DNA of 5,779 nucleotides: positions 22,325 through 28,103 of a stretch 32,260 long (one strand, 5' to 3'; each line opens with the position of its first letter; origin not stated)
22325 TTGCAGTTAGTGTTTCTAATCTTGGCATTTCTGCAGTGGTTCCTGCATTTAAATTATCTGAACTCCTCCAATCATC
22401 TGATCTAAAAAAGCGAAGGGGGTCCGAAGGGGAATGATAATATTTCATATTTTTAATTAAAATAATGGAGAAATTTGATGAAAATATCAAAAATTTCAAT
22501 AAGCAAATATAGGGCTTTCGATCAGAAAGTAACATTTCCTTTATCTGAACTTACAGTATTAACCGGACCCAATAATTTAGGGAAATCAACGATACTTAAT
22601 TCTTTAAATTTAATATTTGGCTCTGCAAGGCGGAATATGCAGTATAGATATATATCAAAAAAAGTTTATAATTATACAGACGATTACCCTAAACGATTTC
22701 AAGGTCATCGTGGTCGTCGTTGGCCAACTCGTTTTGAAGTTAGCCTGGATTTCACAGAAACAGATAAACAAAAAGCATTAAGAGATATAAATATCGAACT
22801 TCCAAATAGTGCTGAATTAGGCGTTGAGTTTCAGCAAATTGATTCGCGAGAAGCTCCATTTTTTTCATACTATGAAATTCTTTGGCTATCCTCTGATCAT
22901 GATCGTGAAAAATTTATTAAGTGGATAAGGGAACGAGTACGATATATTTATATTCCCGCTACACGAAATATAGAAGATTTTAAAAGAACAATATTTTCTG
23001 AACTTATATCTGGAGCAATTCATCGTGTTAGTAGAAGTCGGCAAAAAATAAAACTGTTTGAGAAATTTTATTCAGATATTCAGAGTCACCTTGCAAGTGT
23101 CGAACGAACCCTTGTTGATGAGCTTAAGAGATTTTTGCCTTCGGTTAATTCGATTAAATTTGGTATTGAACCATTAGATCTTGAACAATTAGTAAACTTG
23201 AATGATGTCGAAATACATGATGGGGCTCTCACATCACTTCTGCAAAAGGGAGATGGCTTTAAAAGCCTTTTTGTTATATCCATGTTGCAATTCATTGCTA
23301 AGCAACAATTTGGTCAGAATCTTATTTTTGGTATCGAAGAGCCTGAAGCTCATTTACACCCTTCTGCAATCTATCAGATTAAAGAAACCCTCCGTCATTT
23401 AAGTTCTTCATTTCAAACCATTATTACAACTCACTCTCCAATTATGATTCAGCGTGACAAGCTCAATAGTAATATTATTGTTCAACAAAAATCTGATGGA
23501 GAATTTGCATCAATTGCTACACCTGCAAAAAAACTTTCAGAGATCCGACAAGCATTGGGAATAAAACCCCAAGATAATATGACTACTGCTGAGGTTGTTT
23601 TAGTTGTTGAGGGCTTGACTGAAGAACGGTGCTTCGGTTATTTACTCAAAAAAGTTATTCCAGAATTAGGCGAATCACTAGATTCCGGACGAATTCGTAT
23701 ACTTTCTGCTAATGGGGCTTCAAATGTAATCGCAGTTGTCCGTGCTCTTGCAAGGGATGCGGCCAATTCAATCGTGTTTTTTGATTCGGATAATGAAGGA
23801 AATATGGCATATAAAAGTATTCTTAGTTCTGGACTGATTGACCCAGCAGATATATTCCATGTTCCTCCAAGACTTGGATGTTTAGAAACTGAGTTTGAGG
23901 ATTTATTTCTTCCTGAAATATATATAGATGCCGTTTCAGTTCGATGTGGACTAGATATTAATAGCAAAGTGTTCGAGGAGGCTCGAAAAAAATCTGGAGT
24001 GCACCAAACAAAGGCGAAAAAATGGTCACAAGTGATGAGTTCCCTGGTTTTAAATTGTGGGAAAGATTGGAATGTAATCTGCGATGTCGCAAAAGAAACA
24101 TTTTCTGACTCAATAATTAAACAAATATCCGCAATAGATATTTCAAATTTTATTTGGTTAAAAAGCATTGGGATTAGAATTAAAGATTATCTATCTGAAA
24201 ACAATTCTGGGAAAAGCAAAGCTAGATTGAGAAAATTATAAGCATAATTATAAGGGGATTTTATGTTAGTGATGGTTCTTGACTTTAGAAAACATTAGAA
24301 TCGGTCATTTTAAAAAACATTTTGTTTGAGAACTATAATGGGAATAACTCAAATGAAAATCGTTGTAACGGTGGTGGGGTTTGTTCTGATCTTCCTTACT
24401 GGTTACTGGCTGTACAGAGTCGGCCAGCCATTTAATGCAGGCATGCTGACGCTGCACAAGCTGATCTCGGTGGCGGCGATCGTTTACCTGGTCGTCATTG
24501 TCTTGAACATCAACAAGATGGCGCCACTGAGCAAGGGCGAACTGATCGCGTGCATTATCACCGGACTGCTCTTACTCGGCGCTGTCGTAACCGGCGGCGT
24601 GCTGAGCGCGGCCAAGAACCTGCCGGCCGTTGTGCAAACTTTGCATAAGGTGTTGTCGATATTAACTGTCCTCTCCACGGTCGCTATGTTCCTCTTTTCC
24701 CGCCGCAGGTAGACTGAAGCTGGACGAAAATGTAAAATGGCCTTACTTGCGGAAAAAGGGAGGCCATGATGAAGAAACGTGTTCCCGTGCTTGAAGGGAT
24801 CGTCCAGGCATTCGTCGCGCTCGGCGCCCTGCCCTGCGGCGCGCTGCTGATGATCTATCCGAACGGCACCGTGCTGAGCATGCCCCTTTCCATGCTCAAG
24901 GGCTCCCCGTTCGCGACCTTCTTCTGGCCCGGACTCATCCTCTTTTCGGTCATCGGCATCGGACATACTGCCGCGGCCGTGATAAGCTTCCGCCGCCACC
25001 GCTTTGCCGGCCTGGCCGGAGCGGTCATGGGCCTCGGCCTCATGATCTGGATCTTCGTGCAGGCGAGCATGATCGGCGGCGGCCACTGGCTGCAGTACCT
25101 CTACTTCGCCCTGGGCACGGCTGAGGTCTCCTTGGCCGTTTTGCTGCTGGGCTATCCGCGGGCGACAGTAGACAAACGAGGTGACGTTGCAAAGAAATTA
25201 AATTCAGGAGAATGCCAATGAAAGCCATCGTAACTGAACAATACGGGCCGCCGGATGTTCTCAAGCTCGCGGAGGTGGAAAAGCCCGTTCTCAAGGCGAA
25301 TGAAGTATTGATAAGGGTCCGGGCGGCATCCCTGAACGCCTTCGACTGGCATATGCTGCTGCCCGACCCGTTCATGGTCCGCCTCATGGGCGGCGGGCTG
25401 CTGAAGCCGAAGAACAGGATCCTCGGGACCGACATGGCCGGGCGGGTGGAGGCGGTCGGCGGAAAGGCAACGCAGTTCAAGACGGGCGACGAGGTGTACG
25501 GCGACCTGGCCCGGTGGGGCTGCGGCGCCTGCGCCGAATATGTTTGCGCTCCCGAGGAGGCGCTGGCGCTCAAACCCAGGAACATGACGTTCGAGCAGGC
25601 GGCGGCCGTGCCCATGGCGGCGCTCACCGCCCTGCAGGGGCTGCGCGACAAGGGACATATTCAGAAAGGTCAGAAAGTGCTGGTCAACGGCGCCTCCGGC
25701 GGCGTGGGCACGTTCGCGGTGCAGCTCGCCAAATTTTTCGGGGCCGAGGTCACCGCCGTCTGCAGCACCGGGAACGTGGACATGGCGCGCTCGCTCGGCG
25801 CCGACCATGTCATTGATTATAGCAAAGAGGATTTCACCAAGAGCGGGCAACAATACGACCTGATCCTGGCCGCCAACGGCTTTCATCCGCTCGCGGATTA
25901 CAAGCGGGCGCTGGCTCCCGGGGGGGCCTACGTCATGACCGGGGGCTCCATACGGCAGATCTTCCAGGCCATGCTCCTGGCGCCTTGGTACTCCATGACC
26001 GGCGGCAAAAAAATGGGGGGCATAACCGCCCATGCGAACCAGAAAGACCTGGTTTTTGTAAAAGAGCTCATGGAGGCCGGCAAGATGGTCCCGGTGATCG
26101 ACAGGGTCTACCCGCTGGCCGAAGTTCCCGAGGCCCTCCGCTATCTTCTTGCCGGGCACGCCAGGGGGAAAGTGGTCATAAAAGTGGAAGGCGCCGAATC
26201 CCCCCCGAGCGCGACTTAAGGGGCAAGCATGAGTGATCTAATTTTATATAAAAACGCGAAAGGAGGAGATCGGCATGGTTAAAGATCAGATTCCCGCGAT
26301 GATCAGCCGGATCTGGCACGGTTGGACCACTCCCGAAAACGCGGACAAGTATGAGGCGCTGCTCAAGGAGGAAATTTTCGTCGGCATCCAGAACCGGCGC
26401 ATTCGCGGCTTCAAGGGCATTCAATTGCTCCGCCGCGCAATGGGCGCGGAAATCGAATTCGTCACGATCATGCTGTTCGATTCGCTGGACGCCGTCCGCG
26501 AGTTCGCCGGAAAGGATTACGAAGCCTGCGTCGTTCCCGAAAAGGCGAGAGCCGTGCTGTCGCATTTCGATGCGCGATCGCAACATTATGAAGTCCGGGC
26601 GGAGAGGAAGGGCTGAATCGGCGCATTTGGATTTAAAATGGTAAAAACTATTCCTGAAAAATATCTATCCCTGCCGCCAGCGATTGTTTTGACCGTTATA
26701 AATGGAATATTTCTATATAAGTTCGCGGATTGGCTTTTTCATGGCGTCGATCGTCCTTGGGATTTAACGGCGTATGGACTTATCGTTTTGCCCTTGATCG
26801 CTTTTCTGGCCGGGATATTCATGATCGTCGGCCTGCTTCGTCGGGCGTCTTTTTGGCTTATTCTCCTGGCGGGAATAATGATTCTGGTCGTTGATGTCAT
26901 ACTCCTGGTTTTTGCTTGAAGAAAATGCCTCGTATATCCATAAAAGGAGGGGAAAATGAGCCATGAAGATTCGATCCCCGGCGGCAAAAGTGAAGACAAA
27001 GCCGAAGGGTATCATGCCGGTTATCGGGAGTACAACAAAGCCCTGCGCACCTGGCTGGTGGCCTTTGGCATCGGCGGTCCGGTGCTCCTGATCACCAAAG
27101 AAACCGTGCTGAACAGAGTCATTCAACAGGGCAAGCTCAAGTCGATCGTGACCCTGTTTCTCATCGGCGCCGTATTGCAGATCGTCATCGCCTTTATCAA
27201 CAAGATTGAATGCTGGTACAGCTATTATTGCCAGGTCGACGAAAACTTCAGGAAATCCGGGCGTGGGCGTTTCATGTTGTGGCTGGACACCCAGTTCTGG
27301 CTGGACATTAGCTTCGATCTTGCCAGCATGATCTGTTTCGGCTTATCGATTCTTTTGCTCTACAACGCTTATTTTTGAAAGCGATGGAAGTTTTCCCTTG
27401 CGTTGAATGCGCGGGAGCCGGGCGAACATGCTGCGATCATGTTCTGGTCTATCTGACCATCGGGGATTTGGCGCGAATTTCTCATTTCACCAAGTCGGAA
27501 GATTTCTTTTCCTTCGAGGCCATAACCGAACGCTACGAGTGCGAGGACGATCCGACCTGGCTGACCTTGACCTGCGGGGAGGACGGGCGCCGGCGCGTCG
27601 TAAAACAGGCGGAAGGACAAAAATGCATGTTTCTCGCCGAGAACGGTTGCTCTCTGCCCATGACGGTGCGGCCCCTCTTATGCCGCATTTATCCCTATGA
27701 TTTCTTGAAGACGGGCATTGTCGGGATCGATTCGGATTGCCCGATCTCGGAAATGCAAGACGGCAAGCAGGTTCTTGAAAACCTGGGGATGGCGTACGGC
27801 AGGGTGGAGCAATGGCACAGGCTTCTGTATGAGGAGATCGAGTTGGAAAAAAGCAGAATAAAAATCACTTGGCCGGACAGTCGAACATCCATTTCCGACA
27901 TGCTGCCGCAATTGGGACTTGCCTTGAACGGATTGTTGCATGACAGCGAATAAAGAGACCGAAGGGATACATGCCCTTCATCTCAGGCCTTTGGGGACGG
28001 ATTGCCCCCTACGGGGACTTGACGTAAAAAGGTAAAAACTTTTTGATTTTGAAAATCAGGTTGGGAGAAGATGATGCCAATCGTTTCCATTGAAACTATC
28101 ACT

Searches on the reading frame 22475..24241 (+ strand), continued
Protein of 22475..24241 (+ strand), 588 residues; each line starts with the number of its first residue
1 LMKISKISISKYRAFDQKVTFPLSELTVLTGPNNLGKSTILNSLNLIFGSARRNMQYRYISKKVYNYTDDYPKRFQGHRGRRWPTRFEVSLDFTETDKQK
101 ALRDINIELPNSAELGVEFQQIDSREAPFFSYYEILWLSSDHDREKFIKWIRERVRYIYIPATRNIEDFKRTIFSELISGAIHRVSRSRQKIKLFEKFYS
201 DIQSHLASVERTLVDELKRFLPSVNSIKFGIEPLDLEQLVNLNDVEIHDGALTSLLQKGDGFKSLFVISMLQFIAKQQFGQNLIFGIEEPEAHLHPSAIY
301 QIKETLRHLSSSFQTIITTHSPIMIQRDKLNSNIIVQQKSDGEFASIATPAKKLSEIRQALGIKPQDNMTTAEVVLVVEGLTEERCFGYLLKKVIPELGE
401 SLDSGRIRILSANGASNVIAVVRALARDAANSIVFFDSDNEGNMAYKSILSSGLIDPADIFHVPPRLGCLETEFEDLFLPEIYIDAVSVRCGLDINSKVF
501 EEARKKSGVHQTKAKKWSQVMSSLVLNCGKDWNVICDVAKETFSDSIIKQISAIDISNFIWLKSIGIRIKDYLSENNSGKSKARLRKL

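Call 94: fold_search(model_id=the predicted structure, library=pdb)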
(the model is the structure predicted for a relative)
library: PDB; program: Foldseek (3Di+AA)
matches with E <= 10: 1306; with E <= 0.001: 182
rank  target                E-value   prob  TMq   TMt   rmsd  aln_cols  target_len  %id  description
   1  6p74                  7.3e-19  1.00  0.36  0.41  14.2       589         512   15  OLD nuclease from Thermus Scotoductus (released 2020-01-29)
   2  8x5i_D                3.6e-18  1.00  0.37  0.38  11.4       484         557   18  Structure of ATP/Mg2+ bound Gabija GajA (released 2024-02-28)
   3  8x5i_B                2.5e-17  1.00  0.38  0.40  10.5       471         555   18  Structure of ATP/Mg2+ bound Gabija GajA (released 2024-02-28)
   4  8sm3_A                3.9e-17  1.00  0.35  0.37  12.1       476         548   17  Structure of Bacillus cereus VD045 Gabija GajA-GajB Complex (released 2023-11-22)
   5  8u7i_A                5.7e-17  1.00  0.38  0.36  10.7       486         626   18  Structure of the phage immune evasion protein Gad1 bound to the Gabija GajAB complex (released 2023-11-22)
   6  8x5i_A                1.1e-13  1.00  0.33  0.40  10.4       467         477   17  Structure of ATP/Mg2+ bound Gabija GajA (released 2024-02-28)
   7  8tjy_A                1.1e-13  1.00  0.33  0.40  10.8       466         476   17  Structure of Gabija AB complex (released 2024-04-24)
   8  9lpa_B                1.3e-13  1.00  0.38  0.31  10.7       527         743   15  The cryo-EM structure of retron Eco8 in an active state (released 2025-11-19)
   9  8x5i_C                1.8e-13  1.00  0.33  0.40  10.8       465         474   16  Structure of ATP/Mg2+ bound Gabija GajA (released 2024-02-28)
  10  8eea_C                4.7e-13  1.00  0.35  0.45  17.6       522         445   16  Structure of E.coli Septu (PtuAB) complex (released 2023-12-27)
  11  8jqb_A                6.6e-13  1.00  0.31  0.38  10.5       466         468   16  Structure of Gabija GajA-GajB 4:4 Complex (released 2024-02-28)
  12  8eea_D                1.4e-12  1.00  0.36  0.45  16.1       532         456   15  Structure of E.coli Septu (PtuAB) complex (released 2023-12-27)
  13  8j4t_A                1.6e-12  1.00  0.32  0.39  10.6       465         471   16  GajA-GajB complex (released 2024-02-21)
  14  9x94_F                2.3e-12  1.00  0.37  0.30  11.2       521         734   16  Apo Retron-Eco8 complex (released 2026-03-18)
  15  8jq9_A                3.8e-12  1.00  0.31  0.38  14.7       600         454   14  Structure of Gabija GajA (released 2024-02-28)
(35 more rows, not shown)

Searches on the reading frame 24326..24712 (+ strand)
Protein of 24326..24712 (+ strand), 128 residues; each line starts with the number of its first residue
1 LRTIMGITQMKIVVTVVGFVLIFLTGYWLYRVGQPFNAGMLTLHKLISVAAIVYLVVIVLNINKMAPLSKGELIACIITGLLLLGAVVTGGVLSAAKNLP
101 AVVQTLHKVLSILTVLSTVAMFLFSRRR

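Call 51: search_protein_families(library=pfam, proteins=[window:24326-24712:+], max_evalue=0.001)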
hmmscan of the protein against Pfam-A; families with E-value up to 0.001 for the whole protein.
window:24326-24712:+ (128 aa): 1 family
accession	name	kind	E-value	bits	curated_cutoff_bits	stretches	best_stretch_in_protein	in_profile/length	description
PF01292.26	Ni_hydr_CYTB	-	0.0004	20.6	30.1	0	14-67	12-68/179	Prokaryotic cytochrome b561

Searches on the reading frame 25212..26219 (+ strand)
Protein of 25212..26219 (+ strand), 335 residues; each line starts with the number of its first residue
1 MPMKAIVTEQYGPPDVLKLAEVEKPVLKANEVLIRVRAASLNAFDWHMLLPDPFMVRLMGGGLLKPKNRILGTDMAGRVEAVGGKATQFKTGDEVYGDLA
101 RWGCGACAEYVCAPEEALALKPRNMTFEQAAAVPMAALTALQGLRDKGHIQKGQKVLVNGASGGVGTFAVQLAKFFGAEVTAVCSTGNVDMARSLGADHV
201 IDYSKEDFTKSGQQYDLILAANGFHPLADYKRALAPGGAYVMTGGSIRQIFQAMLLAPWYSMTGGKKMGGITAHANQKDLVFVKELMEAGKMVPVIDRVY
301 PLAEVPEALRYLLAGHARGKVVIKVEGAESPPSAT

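Call 51: search_protein_families(library=pfam, proteins=[window:25212-26219:+], max_evalue=0.001)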
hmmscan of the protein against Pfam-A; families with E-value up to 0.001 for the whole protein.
window:25212-26219:+ (335 aa): 3 families
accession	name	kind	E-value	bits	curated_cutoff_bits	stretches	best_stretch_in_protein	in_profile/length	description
PF13602.12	ADH_zinc_N_2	-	1.4e-27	97.7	27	1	195-323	1-134/134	Zinc-binding dehydrogenase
PF08240.17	ADH_N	-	3.6e-15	56.5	23.5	1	29-122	2-103/104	Alcohol dehydrogenase GroES-like domain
PF00107.32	ADH_zinc_N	-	1.5e-14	54.5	31.8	1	164-245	1-90/129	Zinc-binding dehydrogenase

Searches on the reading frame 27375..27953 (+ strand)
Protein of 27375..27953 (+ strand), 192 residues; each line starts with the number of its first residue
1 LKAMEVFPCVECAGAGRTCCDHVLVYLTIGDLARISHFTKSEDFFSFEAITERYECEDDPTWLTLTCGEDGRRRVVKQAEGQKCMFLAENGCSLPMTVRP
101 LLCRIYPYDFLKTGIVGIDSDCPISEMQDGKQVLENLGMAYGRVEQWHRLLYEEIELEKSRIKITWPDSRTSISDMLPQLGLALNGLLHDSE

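Call 51: search_protein_families(library=pfam, proteins=[window:27375-27953:+], max_evalue=0.001)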
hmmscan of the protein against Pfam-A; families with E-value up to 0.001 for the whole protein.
window:27375-27953:+ (192 aa): 1 family
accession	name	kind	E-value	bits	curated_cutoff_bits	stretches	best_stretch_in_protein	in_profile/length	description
PF03692.20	CxxCxxCC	-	1.9e-05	25.7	23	1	9-109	2-72/85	Putative zinc- or iron-chelating domain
